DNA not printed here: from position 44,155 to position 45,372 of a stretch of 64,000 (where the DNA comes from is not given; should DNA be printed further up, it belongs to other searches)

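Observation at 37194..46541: LacI-controlled locus suggesting a non-canonical aromatic ring-cleavage pathway ending in a BKACE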

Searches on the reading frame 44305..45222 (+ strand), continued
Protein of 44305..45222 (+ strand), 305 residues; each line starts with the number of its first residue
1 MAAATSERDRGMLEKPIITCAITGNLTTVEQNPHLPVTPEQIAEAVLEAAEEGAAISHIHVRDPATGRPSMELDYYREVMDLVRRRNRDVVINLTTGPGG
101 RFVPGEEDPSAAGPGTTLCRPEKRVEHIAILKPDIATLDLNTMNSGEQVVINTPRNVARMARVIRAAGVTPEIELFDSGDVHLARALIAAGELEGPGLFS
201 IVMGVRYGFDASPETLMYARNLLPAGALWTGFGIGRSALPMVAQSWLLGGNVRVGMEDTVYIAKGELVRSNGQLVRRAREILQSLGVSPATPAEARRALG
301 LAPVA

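Call 22: find_homologous_proteins(query=window:44305-45222:+, max_evalue=1e-60)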
Query window:44305-45222:+ (305 aa): 7663 proteins with E <= 1e-60 among 8000 candidates; the best 120 are listed.
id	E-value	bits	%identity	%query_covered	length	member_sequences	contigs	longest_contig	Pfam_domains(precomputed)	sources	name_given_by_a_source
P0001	3.2e-188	642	100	96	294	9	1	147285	PF05853.19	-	-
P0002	4.7e-171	586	90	96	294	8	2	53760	PF05853.19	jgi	jgi:uncharacterized protein (DUF849 family)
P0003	2.6e-165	567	88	95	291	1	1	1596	PF05853.19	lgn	-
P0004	2.6e-164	564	87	95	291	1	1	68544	PF05853.19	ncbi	-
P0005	2.4e-163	560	87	95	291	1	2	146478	PF05853.19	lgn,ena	-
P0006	2.0e-162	557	87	95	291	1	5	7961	PF05853.19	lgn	-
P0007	4.5e-161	553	86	95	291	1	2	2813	PF05853.19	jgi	jgi:uncharacterized protein (DUF849 family)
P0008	3.1e-160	550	85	95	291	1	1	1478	PF05853.19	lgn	-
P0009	6.6e-159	546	85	95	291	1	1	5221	PF05853.19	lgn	-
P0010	1.5e-156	538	83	95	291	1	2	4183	PF05853.19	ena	-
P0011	1.5e-156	538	83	95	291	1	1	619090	PF05853.19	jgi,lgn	jgi:uncharacterized protein (DUF849 family)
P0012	2.2e-156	538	83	95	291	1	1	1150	PF05853.19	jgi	jgi:uncharacterized protein (DUF849 family)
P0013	3.6e-156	537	84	95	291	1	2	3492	PF05853.19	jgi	jgi:uncharacterized protein (DUF849 family)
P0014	3.8e-156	537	83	95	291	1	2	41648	PF05853.19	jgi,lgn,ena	-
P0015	8.7e-156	536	83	95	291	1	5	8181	PF05853.19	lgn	-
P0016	1.1e-155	535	83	95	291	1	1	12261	PF05853.19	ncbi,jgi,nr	ncbi:MAG TPA: 3-keto-5-aminohexanoate cleavage protein [Phenylobacterium sp.]|jgi:uncharacterized pr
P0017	3.6e-155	534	83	95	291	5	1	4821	PF05853.19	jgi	jgi:uncharacterized protein (DUF849 family)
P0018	1.3e-154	532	82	95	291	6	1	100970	PF05853.19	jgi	jgi:uncharacterized protein (DUF849 family)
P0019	3.0e-150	518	81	95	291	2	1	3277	PF05853.19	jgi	jgi:uncharacterized protein (DUF849 family)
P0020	9.3e-149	513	78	95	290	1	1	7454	PF05853.19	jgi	jgi:uncharacterized protein (DUF849 family)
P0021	1.9e-148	512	78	95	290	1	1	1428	PF05853.19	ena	-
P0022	2.9e-148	511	79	95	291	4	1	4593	PF05853.19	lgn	-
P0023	3.5e-148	511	79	95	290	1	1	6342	PF05853.19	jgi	jgi:uncharacterized protein (DUF849 family)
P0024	7.2e-148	510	77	95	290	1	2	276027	PF05853.19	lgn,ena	-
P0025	8.6e-148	509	77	95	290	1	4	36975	PF05853.19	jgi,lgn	jgi:uncharacterized protein (DUF849 family)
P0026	9.5e-148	509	77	95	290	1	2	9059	PF05853.19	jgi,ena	jgi:uncharacterized protein (DUF849 family)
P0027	9.8e-148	509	80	95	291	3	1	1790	PF05853.19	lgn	-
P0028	1.8e-147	508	77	95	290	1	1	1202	PF05853.19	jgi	jgi:uncharacterized protein (DUF849 family)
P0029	1.9e-147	508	77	95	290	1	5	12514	PF05853.19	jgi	jgi:3-dehydrocarnitine:acetyl-CoA trimethylamine transferase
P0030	2.6e-147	508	78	95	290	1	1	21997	PF05853.19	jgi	jgi:uncharacterized protein (DUF849 family)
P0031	3.0e-147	508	78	95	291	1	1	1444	PF05853.19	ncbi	-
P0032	3.1e-147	508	77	95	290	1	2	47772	PF05853.19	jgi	jgi:uncharacterized protein (DUF849 family)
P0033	1.1e-146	506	77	95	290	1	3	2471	PF05853.19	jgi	jgi:uncharacterized protein (DUF849 family)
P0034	2.9e-146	504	76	95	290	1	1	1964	PF05853.19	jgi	jgi:uncharacterized protein (DUF849 family)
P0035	9.2e-143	493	76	95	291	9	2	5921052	PF05853.19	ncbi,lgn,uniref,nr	ncbi:3-keto-5-aminohexanoate cleavage protein [Rhizorhabdus wittichii DC-6]|uniref:3-keto-5-aminohex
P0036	1.7e-142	492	76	95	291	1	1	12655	PF05853.19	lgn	-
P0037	2.9e-140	485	74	95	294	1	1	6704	PF05853.19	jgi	jgi:uncharacterized protein (DUF849 family)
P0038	3.5e-140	484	74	95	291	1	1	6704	PF05853.19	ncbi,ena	-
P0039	2.0e-139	482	74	95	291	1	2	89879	PF05853.19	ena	-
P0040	3.9e-139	481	74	95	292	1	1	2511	PF05853.19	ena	-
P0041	7.5e-139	480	73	95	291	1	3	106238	PF05853.19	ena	-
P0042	1.5e-138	479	73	95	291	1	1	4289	PF05853.19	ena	-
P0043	1.9e-138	479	73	95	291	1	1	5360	PF05853.19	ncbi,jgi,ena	jgi:uncharacterized protein (DUF849 family)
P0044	2.6e-138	478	73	95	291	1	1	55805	PF05853.19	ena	-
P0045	3.1e-138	478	73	95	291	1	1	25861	PF05853.19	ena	-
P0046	5.3e-138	477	74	95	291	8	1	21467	PF05853.19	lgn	-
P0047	5.5e-138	477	73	95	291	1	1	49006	PF05853.19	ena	-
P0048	1.3e-137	476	73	95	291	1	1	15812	PF05853.19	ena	-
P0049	1.4e-137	476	73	95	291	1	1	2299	PF05853.19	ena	-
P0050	2.3e-137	475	73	95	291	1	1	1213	PF05853.19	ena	-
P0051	2.6e-137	475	73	95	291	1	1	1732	PF05853.19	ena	-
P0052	4.9e-137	474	73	94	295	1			PF05853.19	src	-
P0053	6.8e-137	474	73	95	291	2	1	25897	PF05853.19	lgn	-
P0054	7.3e-137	474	72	95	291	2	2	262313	PF05853.19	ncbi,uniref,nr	ncbi:MAG: 3-keto-5-aminohexanoate cleavage protein [Pseudomonadota bacterium]|uniref:3-keto-5-aminoh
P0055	1.0e-136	473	73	95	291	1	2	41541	PF05853.19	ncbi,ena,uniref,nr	ncbi:MAG: 3-keto-5-aminohexanoate cleavage protein [Phenylobacterium sp.]|uniref:3-keto-5-aminohexan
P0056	1.8e-136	472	72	95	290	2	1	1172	PF05853.19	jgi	jgi:uncharacterized protein (DUF849 family)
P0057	5.1e-136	471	71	95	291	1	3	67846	PF05853.19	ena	-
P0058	6.9e-136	470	72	95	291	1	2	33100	PF05853.19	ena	-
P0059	7.5e-136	470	71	96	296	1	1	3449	PF05853.19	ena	-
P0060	1.5e-135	469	72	95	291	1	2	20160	PF05853.19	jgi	-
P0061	4.4e-135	468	71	95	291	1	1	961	PF05853.19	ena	-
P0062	4.8e-135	468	73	95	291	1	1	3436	PF05853.19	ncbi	ncbi:MAG TPA: 3-keto-5-aminohexanoate cleavage protein [Rhodopila sp.]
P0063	6.8e-135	467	72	94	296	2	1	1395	PF05853.19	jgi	jgi:uncharacterized protein (DUF849 family)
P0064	8.6e-135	467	71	95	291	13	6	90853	PF05853.19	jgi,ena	-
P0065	1.0e-134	466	72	95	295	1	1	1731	PF05853.19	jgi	jgi:uncharacterized protein (DUF849 family)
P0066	1.4e-134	466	72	95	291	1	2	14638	PF05853.19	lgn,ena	-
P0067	1.6e-134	466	70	95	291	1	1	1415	PF05853.19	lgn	-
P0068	1.6e-134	466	72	95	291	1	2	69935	PF05853.19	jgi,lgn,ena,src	-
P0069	2.6e-134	465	71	95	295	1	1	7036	PF05853.19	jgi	jgi:uncharacterized protein (DUF849 family)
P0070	3.8e-134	465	71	95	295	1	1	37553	PF05853.19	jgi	jgi:uncharacterized protein (DUF849 family)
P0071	4.3e-134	464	71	95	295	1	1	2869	PF05853.19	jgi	jgi:uncharacterized protein (DUF849 family)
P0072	6.2e-134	464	71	95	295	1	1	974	PF05853.19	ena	-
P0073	6.3e-134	464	71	95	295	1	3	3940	PF05853.19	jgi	jgi:uncharacterized protein (DUF849 family)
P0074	8.2e-134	464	72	94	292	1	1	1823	PF05853.19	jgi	jgi:uncharacterized protein (DUF849 family)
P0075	8.7e-134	463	71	95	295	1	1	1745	PF05853.19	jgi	jgi:uncharacterized protein (DUF849 family)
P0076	9.0e-134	463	71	95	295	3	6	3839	PF05853.19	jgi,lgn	-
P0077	1.0e-133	463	71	95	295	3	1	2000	PF05853.19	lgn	-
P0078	1.2e-133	463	73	95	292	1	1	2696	PF05853.19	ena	-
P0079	1.3e-133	463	71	95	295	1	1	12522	PF05853.19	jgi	jgi:uncharacterized protein (DUF849 family)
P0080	1.3e-133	463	71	95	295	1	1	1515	PF05853.19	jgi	jgi:uncharacterized protein (DUF849 family)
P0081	1.4e-133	463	71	95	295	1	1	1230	PF05853.19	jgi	jgi:uncharacterized protein (DUF849 family)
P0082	1.4e-133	463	70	95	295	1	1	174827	PF05853.19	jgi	jgi:uncharacterized protein (DUF849 family)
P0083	1.7e-133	463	69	95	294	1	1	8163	PF05853.19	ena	-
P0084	2.7e-133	462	70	95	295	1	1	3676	PF05853.19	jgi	jgi:uncharacterized protein (DUF849 family)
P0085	3.0e-133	462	71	95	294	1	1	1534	PF05853.19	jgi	-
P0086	3.0e-133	462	71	94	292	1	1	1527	PF05853.19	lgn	-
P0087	4.0e-133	461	70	95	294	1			PF05853.19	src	-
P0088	4.5e-133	461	70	95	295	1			PF05853.19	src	-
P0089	5.7e-133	461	72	95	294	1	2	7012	PF05853.19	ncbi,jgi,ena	jgi:uncharacterized protein (DUF849 family)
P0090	6.1e-133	461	70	95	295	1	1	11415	PF05853.19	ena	-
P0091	7.0e-133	460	71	95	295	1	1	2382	PF05853.19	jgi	jgi:uncharacterized protein (DUF849 family)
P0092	8.2e-133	460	70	95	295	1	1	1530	PF05853.19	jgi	jgi:uncharacterized protein (DUF849 family)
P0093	8.5e-133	460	70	95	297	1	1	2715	PF05853.19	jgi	jgi:uncharacterized protein (DUF849 family)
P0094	9.2e-133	460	70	95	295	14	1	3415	PF05853.19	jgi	-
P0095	9.3e-133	460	71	94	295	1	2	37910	PF05853.19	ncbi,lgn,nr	ncbi:MAG TPA: 3-keto-5-aminohexanoate cleavage protein [Bradyrhizobium sp.]|nr:3-keto-5-aminohexanoa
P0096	1.0e-132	460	71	95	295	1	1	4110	PF05853.19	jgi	jgi:uncharacterized protein (DUF849 family)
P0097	1.1e-132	460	70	95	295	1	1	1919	PF05853.19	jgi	jgi:3-dehydrocarnitine:acetyl-CoA trimethylamine transferase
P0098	1.5e-132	459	70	95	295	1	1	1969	PF05853.19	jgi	jgi:uncharacterized protein (DUF849 family)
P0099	1.6e-132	459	71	94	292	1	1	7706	PF05853.19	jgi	jgi:uncharacterized protein (DUF849 family)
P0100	1.8e-132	459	72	94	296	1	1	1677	PF05853.19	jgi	jgi:uncharacterized protein (DUF849 family)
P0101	1.9e-132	459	70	95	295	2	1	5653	PF05853.19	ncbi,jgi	-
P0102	1.9e-132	459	70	95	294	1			PF05853.19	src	-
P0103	2.1e-132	459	71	95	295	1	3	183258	PF05853.19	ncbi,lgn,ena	-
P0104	2.3e-132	459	70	95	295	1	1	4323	PF05853.19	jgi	jgi:uncharacterized protein (DUF849 family)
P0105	2.4e-132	459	70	94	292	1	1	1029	PF05853.19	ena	-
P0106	2.4e-132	459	71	95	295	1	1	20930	PF05853.19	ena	-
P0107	2.4e-132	459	70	95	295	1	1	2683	PF05853.19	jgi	jgi:uncharacterized protein (DUF849 family)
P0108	2.8e-132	459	70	94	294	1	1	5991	PF05853.19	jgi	jgi:uncharacterized protein (DUF849 family)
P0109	2.8e-132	459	70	95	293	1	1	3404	PF05853.19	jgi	jgi:uncharacterized protein (DUF849 family)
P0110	3.0e-132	458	71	94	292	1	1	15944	PF05853.19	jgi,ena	-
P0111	3.1e-132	458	69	95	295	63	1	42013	PF05853.19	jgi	jgi:uncharacterized protein (DUF849 family)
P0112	3.1e-132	458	70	94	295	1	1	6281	PF05853.19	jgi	jgi:uncharacterized protein (DUF849 family)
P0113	3.1e-132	458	71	95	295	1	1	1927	PF05853.19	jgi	jgi:uncharacterized protein (DUF849 family)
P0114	3.3e-132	458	71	95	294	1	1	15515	PF05853.19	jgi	jgi:uncharacterized protein (DUF849 family)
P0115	3.5e-132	458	69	95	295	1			PF05853.19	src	-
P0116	3.5e-132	458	70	95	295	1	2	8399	PF05853.19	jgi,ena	-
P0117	3.6e-132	458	70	95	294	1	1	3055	PF05853.19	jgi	jgi:3-dehydrocarnitine:acetyl-CoA trimethylamine transferase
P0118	3.6e-132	458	70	95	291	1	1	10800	PF05853.19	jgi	jgi:uncharacterized protein (DUF849 family)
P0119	3.6e-132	458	71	94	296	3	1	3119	PF05853.19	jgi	jgi:uncharacterized protein (DUF849 family)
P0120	4.2e-132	458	70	95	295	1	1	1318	PF05853.19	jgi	jgi:uncharacterized protein (DUF849 family)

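Call 23: find_encoding_contigs(protein=P0001, flank=10000, max_places=2)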
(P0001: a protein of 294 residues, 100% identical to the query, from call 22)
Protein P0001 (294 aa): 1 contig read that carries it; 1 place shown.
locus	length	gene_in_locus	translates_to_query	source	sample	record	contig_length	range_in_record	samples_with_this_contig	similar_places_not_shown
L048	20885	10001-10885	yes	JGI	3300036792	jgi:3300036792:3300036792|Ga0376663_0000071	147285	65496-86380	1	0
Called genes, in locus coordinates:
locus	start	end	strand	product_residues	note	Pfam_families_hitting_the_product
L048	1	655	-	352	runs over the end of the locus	PF23213: (weak), PF23212:DUF7064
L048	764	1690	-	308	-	PF00106:adh_short, PF08659:KR, PF13561:adh_short_C2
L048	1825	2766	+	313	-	PF00248:Aldo_ket_red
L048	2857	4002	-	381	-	PF07690:MFS_1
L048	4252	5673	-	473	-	PF01979:Amidohydro_1, PF07969:Amidohydro_3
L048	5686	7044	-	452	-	PF01979:Amidohydro_1, PF07969:Amidohydro_3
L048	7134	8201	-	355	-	PF00356:LacI, PF00532:Peripla_BP_1, PF13407:Peripla_BP_4, PF13377:Peripla_BP_3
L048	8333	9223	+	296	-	PF04444:Dioxygenase_N, PF00775:Dioxygenase_C, PF13620:CarboxypepD_reg (faint)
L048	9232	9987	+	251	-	PF00106:adh_short, PF08659:KR, PF13561:adh_short_C2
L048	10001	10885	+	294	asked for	PF05853:BKACE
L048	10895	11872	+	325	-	PF08240:ADH_N, PF00107:ADH_zinc_N, PF13602:ADH_zinc_N_2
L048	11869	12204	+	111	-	PF07883:Cupin_2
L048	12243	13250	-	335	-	PF12556:CobS_N, PF07728:AAA_5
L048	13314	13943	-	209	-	PF00226:DnaJ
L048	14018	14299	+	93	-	PF01722:BolA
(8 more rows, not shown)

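Call 24: find_encoding_contigs(protein=P0035, flank=10000, max_places=2)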
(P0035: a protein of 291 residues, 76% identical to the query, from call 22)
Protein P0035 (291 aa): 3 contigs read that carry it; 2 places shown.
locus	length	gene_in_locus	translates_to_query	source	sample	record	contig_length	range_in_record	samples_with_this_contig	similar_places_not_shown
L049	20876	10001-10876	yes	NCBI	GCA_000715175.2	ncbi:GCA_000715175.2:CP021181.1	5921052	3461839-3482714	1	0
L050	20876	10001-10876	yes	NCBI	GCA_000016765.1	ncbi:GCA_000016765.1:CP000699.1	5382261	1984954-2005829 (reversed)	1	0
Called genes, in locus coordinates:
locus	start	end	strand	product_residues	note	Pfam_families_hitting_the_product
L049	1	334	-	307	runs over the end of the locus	PF07731:Cu-oxidase_2 (weak), PF07732:Cu-oxidase_3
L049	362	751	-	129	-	PF00034:Cytochrom_C (weak), PF13442:Cytochrome_CBB3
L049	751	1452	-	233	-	PF00034:Cytochrom_C (faint), PF13442:Cytochrome_CBB3 (faint)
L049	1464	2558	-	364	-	PF07731:Cu-oxidase_2, PF07732:Cu-oxidase_3, PF00394:Cu-oxidase, PF07731:Cu-oxidase_2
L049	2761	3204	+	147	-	PF02082:Rrf2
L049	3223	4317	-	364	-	PF04909:Amidohydro_2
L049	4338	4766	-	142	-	PF01042:Ribonuc_L-PSP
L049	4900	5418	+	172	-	PF13577:SnoaL_4, PF14534:DUF4440 (weak), PF12680:SnoaL_2 (faint)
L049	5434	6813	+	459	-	PF01979:Amidohydro_1, PF07969:Amidohydro_3 (weak)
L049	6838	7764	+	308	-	PF00126:HTH_1, PF03466:LysR_substrate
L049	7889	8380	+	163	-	PF11158:DUF2938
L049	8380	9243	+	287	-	PF04444:Dioxygenase_N, PF00775:Dioxygenase_C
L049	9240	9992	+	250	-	PF00106:adh_short, PF08659:KR, PF13561:adh_short_C2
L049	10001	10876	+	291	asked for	PF05853:BKACE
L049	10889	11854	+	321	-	PF08240:ADH_N, PF00107:ADH_zinc_N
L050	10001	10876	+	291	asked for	PF05853:BKACE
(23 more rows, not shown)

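Call 31: list_cluster_members(proteins=[P0035])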
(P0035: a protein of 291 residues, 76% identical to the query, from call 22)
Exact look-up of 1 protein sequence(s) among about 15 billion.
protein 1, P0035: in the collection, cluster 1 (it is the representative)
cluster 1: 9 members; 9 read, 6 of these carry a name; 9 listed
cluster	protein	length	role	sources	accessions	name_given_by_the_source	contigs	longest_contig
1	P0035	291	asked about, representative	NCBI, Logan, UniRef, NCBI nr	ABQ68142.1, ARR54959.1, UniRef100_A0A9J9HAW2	3-keto-5-aminohexanoate cleavage protein [Rhizorhabdus wittichii DC-6] | 3-keto-5-aminohexanoate cleavage protein n=1 Tax=Rhizorhabdus wittichii (strain DSM 6014 ... | protein of unknown function DUF849 [Rhizorhabdus wittichii RW1]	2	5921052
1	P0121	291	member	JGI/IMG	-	uncharacterized protein (DUF849 family)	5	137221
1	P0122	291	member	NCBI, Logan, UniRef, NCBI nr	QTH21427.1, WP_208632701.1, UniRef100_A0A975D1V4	3-keto-5-aminohexanoate cleavage protein [Rhizorhabdus wittichii] | 3-keto-5-aminohexanoate cleavage protein n=1 Tax=Rhizorhabdus wittichii TaxID=160791 ...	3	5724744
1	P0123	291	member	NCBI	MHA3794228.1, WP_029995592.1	beta-keto acid cleavage family enzyme [Sphingomonas sp. YL-JM2C]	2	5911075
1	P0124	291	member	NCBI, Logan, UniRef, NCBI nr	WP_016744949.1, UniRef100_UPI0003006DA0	3-keto-5-aminohexanoate cleavage protein [Rhizorhabdus wittichii] | 3-keto-5-aminohexanoate cleavage protein n=1 Tax=Rhizorhabdus wittichii TaxID=160791 ...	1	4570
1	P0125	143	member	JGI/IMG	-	uncharacterized protein (DUF849 family)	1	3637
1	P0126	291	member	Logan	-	-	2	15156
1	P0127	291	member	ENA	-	-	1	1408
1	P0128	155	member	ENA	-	-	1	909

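Call 35: search_dna_similar(query=window:44338-45222:+, collection=plasmids, mode=protein, max_rows=25, max_evalue=1e-60)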
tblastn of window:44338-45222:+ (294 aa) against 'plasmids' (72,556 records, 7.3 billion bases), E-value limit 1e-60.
Records with a match: 77; places in all: 84; records where one place covers at least 80% of the query: 77.
Best place of each record, by identity: 60-80% 16; <60% 61.
By first word of the organism name: Sinorhizobium 10; Rhizobium 8; Bradyrhizobium 7; Neorhizobium 6; Ensifer 6; Burkholderia 6; Paracoccus 5; Caballeronia 4; Cupriavidus 3; Agrobacterium 2; and 17 more.
By predicted mobility (MOB-suite, as given by PLSDB): non-mobilizable 46; conjugative 25; mobilizable 6.
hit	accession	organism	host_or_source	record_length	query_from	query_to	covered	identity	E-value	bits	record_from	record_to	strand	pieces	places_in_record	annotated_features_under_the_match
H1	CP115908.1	Agrobacterium tumefaciens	Russian Sage,cell culture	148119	3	290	98%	66.0%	2e-113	366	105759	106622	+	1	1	3-keto-5-aminohexanoate cleavage protein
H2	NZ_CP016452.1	Sinorhizobium sp. RAC02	Microbial isolate,Algal phycosphere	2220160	2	290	98%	65.4%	1e-108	352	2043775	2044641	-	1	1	none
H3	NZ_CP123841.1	Agrobacterium tumefaciens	-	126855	3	290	98%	65.6%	5e-113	365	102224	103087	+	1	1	3-keto-5-aminohexanoate cleavage protein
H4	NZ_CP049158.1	Caballeronia sp. SBC1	whole organism,soil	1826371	4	290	98%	65.2%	1e-113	367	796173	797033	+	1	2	none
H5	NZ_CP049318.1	Caballeronia sp. SBC2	whole organism,soil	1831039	4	290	98%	65.2%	1e-113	367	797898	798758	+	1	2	none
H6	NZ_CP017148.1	Bosea vaviloviae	Vavilovia formosa,cell culture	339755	1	285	97%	63.5%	6e-107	348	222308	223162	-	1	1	3-keto-5-aminohexanoate cleavage protein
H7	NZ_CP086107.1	Skermanella mucosa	single cell,crude oil contaminated ...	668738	1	289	98%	62.3%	2e-107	349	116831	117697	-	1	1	3-keto-5-aminohexanoate cleavage protein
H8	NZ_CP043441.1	Cupriavidus campinensis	cell culture,soil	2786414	4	290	98%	62.7%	3e-107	348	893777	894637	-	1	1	none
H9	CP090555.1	Neorhizobium galegae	Galega,Cell culture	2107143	6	290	97%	62.8%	2e-104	340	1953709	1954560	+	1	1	3-keto-5-aminohexanoate cleavage protein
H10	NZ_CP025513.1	Neorhizobium sp. SOG26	Oryza glumipatula,Whole ...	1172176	6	290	97%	62.1%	2e-106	346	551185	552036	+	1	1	none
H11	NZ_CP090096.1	Neorhizobium galegae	Galega,Cell culture,Plant nodule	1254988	6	290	97%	62.1%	6e-104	339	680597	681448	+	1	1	record has no annotation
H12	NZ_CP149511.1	Pararhizobium sp. A13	Aeschynomene indica,cell ...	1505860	1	290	99%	60.7%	2e-102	335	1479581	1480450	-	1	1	none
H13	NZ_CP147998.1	Neorhizobium sp. EC2-8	-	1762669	6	290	97%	61.4%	2e-104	341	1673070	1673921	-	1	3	record has no annotation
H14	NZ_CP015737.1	Shinella sp. HZN7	-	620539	1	290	99%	60.0%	1e-98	323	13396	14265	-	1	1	3-keto-5-aminohexanoate cleavage protein | SDR family oxidoreductase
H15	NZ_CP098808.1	Ensifer adhaerens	whole organism,soil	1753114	1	290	99%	59.7%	3e-103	337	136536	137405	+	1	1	none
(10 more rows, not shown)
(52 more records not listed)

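Call 36: get_annotated_region(hit=H1, flank=9000)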
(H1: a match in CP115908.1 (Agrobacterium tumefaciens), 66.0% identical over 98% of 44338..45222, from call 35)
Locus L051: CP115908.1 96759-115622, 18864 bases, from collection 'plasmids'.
description: Agrobacterium tumefaciens strain 14-818c plasmid pAt14-818c_a, complete sequence
organism: Agrobacterium tumefaciens (NCBI taxid 358)
taxonomy: Bacteria; Pseudomonadota; Alphaproteobacteria; Hyphomicrobiales; Rhizobiaceae; Agrobacterium; Agrobacterium tumefaciens
host: -; source: Russian Sage,cell culture; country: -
typing (MOB-suite, as given by PLSDB): conjugative; relaxase MOBQ; mating-pair formation MPF_T
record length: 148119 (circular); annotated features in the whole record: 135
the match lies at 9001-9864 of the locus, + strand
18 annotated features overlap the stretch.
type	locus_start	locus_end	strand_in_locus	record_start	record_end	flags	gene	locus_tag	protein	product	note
CDS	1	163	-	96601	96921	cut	-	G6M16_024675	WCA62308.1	hypothetical protein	-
CDS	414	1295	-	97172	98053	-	-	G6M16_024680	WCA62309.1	sugar phosphate isomerase/epimerase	-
CDS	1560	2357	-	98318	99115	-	-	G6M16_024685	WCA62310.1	SDR family oxidoreductase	-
CDS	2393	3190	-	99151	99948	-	-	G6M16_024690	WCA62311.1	SDR family NAD(P)-dependent oxidoreductase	-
CDS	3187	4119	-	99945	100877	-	-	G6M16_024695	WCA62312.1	intradiol ring-cleavage dioxygenase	-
CDS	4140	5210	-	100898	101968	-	-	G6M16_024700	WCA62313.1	maleylacetate reductase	-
CDS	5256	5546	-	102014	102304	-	-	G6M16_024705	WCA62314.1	YciI family protein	-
CDS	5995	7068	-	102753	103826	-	-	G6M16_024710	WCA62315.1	2,3-butanediol dehydrogenase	-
CDS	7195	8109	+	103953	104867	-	-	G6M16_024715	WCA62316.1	LysR family transcriptional regulator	-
CDS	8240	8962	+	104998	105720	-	-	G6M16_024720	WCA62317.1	glucose 1-dehydrogenase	-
CDS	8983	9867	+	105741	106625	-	-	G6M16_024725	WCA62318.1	3-keto-5-aminohexanoate cleavage protein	-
CDS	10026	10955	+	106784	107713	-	-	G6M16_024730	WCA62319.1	substrate-binding domain-containing protein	-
CDS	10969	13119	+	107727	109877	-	-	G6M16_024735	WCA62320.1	methyl-accepting chemotaxis protein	-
CDS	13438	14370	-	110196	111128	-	-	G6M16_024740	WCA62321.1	LysR substrate-binding domain-containing protein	-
CDS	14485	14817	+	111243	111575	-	-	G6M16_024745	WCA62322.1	Dabb family protein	-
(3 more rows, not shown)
